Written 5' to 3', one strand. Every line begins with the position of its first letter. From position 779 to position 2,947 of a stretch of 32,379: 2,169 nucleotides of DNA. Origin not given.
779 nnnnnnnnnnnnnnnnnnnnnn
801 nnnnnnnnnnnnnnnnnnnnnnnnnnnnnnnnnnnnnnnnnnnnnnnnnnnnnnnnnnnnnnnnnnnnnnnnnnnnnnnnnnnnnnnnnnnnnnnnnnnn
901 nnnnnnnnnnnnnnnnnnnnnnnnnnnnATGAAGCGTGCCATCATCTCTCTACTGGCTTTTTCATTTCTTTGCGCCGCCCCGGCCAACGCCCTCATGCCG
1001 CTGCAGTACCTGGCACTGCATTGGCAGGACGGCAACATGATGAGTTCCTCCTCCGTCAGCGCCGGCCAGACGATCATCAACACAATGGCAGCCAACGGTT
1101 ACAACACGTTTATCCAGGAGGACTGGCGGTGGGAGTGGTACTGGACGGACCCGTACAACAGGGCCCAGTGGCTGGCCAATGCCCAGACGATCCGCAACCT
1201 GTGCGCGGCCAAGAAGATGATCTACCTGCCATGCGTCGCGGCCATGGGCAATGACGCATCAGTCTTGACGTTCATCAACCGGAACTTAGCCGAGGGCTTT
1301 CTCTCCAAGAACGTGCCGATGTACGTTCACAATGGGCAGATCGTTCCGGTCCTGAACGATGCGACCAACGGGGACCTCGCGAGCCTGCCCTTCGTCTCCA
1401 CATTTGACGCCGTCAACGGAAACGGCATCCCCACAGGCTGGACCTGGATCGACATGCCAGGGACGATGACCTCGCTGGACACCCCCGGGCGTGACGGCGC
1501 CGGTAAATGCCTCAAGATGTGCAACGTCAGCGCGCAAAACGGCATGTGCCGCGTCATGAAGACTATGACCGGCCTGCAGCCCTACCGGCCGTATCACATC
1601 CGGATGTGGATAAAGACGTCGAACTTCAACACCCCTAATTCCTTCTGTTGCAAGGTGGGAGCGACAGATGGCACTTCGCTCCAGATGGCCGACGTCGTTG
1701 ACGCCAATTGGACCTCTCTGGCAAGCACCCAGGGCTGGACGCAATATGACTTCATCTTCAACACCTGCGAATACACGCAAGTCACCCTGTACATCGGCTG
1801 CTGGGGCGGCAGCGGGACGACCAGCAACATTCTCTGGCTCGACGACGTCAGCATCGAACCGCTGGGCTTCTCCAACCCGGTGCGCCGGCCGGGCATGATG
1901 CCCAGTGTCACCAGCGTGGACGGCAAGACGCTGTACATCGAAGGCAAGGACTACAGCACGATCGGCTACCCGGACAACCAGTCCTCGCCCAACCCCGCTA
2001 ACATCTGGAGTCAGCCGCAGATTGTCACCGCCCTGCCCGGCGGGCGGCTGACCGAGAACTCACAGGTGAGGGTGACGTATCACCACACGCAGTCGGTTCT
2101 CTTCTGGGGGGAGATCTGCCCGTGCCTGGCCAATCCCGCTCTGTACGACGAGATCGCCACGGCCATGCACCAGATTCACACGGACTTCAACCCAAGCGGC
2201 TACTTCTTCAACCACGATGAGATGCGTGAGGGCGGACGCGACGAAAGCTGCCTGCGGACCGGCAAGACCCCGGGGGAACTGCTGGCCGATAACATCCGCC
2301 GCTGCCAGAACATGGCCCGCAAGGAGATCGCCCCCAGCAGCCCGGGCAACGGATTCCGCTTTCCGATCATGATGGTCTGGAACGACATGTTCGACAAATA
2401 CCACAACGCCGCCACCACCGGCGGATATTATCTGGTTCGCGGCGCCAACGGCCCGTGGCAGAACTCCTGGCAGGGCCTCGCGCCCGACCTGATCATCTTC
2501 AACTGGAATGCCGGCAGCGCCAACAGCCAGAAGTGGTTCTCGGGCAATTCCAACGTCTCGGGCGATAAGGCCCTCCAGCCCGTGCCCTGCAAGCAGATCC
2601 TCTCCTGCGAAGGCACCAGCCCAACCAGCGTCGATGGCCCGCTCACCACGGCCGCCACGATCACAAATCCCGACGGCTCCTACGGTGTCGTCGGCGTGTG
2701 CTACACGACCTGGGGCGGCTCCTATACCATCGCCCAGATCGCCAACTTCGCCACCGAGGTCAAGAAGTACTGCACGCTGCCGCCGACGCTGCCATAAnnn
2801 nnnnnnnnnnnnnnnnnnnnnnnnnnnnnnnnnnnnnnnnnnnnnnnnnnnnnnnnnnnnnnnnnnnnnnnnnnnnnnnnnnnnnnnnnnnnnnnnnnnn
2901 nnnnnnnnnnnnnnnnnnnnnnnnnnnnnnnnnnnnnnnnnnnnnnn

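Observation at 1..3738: Rearrangement scar: duplicated RND-permease segment with synonymous-only divergence, flanking a secreted-protein gene and fused to a truncated BNR/sialidase fragment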

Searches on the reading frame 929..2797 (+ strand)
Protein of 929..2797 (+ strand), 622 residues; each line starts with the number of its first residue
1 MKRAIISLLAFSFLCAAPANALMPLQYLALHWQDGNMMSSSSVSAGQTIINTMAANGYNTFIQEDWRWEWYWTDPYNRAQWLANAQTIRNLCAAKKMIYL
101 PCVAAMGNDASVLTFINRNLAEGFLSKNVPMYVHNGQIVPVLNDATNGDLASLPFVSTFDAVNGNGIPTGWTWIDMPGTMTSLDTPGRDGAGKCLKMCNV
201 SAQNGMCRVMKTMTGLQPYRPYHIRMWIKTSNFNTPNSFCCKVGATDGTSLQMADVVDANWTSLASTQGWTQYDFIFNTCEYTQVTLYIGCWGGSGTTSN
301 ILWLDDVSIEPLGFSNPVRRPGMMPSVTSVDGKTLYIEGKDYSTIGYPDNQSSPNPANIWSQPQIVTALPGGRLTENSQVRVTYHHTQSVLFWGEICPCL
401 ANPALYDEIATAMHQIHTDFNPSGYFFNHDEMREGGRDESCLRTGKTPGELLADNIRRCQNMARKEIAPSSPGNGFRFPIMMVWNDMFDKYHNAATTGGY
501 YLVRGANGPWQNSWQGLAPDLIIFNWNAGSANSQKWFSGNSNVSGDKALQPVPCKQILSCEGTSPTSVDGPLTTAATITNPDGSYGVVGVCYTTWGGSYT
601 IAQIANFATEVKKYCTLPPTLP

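Call 7: search_protein_families(library=pfam, proteins=[window:929-2797:+], max_evalue=0.01)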
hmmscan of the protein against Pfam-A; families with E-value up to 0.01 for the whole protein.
window:929-2797:+ (622 aa): 0 families

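Call 8: find_encoding_contigs(protein=window:929-2797:+, flank=10000, max_places=10)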
Protein window:929-2797:+ (622 aa): 4 contigs read that carry it; 2 places shown.
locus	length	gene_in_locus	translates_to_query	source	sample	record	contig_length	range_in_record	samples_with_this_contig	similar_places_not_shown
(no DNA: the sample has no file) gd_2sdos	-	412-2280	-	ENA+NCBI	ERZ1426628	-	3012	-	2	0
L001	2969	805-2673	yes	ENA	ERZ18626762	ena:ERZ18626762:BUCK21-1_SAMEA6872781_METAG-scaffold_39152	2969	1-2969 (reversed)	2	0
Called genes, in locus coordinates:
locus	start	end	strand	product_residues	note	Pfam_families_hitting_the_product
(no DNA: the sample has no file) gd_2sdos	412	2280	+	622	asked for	-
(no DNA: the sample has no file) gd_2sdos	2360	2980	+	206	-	PF00873:ACR_tran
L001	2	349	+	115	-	?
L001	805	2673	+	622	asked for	-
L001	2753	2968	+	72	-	?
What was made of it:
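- Other assemblies give roughly 3.0-kb contigs close to the 3,024-nt period (3012 and 2969 nt; call 8). The graph cycle is 3,024 nt, and the 3012-nt contig almost equals one turn (call 8).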

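Call 13: find_related_loci(query=window:929-2797:+, collection=genome_contigs, flank=10000)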
Query window:929-2797:+ (622 aa) in genome_contigs; peptide patterns used: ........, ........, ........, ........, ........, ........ (x = any residue, [..] = any of these).
9 stretches matched a pattern, but none encodes a relative of the query by tblastn (E <= 1e-3).
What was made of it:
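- Tried and rejected: S has no relative in 185,579 GTDB representative genomes (call 13).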

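Call 24: find_homologous_proteins(query=window:929-2797:+, max_evalue=0.00001)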
Query window:929-2797:+ (622 aa): 6 proteins with E <= 0.00001 among 5648 candidates.
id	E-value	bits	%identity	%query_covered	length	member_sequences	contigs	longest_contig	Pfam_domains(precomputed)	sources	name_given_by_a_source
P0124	0.0e+0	1487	100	100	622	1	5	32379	-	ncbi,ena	-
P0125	4.2e-269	913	64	100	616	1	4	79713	-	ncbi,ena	-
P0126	9.1e-204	697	53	97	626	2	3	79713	-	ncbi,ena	-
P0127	3.0e-61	226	30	92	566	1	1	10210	PF00728.29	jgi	jgi:hypothetical protein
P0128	5.9e-58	215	28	94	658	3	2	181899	PF02018.24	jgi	jgi:hypothetical protein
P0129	5.5e-49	185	28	95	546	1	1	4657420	PF02018.24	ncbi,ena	-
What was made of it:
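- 929..2797 (+): Gene S: an intact 622-aa secreted protein with a Sec signal peptide. It has an alpha/beta scaffold with an inserted CBM4/9/22-like beta-sandwich. It is a dispersed paralogue of a three-gene tandem array found elsewhere. Only 5 homologues were found (call 24).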

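Call 25: find_encoding_contigs(protein=P0125, flank=10000, max_places=6)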
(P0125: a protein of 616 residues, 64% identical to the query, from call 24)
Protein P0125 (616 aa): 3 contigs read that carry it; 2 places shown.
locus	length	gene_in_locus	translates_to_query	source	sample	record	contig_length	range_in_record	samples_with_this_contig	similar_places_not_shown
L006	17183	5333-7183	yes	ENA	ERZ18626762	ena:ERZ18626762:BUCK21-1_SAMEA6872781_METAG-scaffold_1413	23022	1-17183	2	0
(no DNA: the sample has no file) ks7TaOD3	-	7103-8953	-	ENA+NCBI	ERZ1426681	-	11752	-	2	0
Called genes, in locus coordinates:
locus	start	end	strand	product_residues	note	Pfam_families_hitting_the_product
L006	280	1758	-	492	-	-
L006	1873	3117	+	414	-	PF08240:ADH_N, PF16912:Glu_dehyd_C (faint), PF00107:ADH_zinc_N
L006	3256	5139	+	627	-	-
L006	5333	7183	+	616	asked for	-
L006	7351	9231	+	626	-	-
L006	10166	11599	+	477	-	PF02056:Glyco_hydro_4, PF11975:Glyco_hydro_4C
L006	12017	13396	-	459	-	-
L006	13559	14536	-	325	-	PF00596:Aldolase_II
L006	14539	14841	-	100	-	PF03319:EutN_CcmL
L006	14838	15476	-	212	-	-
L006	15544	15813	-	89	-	PF03319:EutN_CcmL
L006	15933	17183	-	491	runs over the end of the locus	PF00171:Aldedh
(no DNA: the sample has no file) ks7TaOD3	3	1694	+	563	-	?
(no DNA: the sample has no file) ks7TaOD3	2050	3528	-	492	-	-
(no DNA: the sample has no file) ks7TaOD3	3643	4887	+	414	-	PF08240:ADH_N, PF16912:Glu_dehyd_C (faint), PF00107:ADH_zinc_N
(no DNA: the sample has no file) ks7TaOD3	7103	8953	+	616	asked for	-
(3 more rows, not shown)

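Call 26: find_encoding_contigs(protein=P0126, flank=10000, max_places=6)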
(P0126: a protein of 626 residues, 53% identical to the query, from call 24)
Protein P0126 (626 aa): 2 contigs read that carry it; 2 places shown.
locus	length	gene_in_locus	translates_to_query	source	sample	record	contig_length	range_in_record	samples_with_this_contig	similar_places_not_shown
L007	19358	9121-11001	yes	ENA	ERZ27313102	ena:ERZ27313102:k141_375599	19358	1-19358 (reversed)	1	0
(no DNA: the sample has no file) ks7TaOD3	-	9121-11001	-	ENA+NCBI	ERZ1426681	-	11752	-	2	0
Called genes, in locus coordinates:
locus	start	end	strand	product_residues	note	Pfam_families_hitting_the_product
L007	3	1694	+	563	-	?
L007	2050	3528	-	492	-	-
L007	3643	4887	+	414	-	PF08240:ADH_N, PF16912:Glu_dehyd_C (faint), PF00107:ADH_zinc_N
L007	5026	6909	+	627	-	-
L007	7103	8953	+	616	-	-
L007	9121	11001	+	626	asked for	-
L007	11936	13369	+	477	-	PF02056:Glyco_hydro_4, PF11975:Glyco_hydro_4C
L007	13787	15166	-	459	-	-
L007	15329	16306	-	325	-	PF00596:Aldolase_II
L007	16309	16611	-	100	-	PF03319:EutN_CcmL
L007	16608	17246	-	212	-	-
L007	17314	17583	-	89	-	PF03319:EutN_CcmL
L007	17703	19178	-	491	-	PF00171:Aldedh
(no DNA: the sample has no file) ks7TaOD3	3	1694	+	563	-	?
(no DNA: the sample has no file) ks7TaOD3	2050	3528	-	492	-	-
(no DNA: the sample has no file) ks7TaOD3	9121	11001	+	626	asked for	-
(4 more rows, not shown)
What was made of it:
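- S is a dispersed copy of a gene family otherwise found in one tandem array (calls 25, 26).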

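Call 65: search_protein_families(library=pfam, alignment_id=A4, max_evalue=1)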
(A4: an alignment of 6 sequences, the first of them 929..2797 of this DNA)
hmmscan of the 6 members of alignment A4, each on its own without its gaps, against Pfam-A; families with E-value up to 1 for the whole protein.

A. member 1, window:929-2797:+ (622 aa): 0 families

B. families by the number of members that match (of 6 scanned): 3 families
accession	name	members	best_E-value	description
PF02018.23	CBM_4_9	4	5.6e-08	Carbohydrate binding domain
PF00728.28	Glyco_hydro_20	1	2e-05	Glycosyl hydrolase family 20, catalytic domain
PF04862.18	DUF642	1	0.031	Protein of unknown function (DUF642)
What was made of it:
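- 929..2797 (+): CBM_4_9 or GH20 are found in family members (call 65).
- On Glycoside hydrolase with CBM_4_9 module (for protein S): Four of 6 family members hit CBM_4_9 and one hits GH20 (call 65).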

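Call 69: predict_structure(alignment_id=A4)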
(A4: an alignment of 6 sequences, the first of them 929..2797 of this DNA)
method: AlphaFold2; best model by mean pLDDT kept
length: 622 residues; sequences in the alignment: 6
mean_pLDDT: 71.1   pTM: 0.67
mean pLDDT of the five models: 71.1, 70.6, 64.9, 63.5, 61.3
residues with pLDDT >= 90: 87; 70-90: 279; 50-70: 146; < 50: 110
segments of 3 or more residues with pLDDT < 50: 1-5, 7-20, 106-110, 112-121, 253-262, 352-361, 390-398, 430-437, 471-476, 494-509, 541-551, 620-622
pLDDT, mean of each block of 10 residues (from residue 1): 45 40 82 78 90 94 74 69 88 90 58 44 73 93 66 67 70 56 75 79 66 80 84 73 65 42 72 78 79 62 84 75 81 93 79 46 83 94 74 45 66 80 74 48 65 74 71 52 74 48 43 64 83 74 43 76 85 81 77 78 92 78 36
secondary structure, 60 per line:
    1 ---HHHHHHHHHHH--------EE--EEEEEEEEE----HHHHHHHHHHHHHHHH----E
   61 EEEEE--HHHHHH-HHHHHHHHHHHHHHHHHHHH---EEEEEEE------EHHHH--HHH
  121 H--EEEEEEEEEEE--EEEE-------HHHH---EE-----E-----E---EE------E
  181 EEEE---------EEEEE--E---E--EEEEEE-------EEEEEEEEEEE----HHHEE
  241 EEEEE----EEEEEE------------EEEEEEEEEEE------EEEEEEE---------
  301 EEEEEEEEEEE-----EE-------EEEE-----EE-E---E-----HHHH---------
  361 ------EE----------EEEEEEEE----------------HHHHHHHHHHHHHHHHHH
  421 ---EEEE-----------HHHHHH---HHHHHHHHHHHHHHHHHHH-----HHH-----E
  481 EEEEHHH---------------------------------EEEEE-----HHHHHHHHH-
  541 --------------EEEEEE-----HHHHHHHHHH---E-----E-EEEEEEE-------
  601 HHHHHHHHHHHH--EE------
elements in order: H4-14 E27-35 H40-55 E60-65 H68-73 H75-94 E98-104 H112-115 H118-121 E124-134 E137-140 H148-151 E180-184 E194-198 E208-213 E221-231 E239-245 E250-255 E268-278 E285-291 E301-311 E326-329 H348-351 E379-386 H403-420 E424-427 H439-444 H448-466 E480-484 E521-525 H531-539 E555-560 H566-575 E587-593 H601-612
